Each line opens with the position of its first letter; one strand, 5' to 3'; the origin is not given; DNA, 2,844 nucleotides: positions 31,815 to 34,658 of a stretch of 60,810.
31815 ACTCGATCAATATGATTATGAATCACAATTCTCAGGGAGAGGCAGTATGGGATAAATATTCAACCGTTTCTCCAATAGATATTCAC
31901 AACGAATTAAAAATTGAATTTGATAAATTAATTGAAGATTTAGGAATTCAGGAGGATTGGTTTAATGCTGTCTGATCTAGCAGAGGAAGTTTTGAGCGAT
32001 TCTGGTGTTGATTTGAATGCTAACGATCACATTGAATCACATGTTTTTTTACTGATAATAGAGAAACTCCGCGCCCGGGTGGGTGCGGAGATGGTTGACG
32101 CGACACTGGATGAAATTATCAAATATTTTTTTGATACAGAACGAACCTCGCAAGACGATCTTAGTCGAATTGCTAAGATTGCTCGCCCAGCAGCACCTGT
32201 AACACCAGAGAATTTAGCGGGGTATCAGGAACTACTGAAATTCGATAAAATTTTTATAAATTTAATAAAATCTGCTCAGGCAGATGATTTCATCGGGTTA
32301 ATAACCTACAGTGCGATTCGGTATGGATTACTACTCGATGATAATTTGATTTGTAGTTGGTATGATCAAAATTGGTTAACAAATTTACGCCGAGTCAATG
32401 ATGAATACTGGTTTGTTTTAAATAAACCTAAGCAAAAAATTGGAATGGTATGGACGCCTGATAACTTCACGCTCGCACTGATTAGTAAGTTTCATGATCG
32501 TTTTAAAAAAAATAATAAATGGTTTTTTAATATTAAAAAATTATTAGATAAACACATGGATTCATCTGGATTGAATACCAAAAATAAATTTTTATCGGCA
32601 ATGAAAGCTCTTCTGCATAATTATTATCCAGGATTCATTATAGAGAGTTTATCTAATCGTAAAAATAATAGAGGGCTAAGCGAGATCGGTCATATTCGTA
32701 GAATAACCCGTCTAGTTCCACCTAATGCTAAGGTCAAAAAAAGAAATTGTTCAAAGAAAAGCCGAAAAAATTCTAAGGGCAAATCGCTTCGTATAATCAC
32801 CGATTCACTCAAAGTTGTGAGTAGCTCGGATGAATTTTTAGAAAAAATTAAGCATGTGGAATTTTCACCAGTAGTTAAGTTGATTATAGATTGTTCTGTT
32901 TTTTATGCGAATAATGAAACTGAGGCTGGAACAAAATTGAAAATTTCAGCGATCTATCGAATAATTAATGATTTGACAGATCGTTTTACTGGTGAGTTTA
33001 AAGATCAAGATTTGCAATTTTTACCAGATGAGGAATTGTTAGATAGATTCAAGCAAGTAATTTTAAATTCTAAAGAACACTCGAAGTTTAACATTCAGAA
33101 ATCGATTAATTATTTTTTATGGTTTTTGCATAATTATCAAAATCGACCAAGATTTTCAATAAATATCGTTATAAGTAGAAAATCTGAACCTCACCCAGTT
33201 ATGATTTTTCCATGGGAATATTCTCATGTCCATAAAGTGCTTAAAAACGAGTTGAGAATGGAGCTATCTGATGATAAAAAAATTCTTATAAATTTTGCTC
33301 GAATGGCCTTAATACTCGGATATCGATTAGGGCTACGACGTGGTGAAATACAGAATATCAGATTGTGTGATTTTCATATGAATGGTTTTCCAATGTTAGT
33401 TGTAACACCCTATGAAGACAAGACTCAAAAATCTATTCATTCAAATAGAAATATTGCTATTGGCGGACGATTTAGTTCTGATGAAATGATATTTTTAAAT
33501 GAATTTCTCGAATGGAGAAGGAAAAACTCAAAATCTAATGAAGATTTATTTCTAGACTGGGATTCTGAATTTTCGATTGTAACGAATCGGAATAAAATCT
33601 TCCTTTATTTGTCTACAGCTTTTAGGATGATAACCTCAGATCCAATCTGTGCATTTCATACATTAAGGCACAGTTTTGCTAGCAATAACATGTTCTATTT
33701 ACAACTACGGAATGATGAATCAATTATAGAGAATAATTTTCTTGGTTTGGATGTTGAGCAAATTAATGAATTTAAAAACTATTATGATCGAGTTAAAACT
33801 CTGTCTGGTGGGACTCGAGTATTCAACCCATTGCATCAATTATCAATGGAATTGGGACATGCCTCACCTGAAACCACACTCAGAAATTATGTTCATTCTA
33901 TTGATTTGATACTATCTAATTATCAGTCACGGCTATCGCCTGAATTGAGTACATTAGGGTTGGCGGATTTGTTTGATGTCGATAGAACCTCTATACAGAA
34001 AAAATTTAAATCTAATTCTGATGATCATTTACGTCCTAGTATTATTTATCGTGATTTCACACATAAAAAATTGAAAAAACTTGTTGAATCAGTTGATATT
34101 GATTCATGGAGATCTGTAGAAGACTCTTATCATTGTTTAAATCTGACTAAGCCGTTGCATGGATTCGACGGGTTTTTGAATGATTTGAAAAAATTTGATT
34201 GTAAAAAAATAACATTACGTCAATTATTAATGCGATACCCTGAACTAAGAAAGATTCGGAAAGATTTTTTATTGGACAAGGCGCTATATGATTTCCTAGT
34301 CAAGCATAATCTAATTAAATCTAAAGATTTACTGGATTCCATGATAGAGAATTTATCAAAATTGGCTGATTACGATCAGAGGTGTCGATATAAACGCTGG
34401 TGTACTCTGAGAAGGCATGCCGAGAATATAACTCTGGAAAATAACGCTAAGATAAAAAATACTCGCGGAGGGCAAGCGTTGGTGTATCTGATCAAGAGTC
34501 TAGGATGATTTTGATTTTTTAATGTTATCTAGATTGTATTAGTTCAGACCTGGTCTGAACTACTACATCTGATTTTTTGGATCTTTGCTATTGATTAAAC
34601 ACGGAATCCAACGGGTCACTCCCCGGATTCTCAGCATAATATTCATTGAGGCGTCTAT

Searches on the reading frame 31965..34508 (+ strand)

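Call 23: search_protein_families(library=pfam, proteins=[window:31965-34508:+], max_evalue=0.1)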
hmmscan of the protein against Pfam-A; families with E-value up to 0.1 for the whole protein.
window:31965-34508:+ (847 aa): 1 family
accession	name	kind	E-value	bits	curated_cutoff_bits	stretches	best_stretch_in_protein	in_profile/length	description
PF00589.27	Phage_integrase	-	2.1e-07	31.3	27.1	1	446-574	25-139/172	Phage integrase family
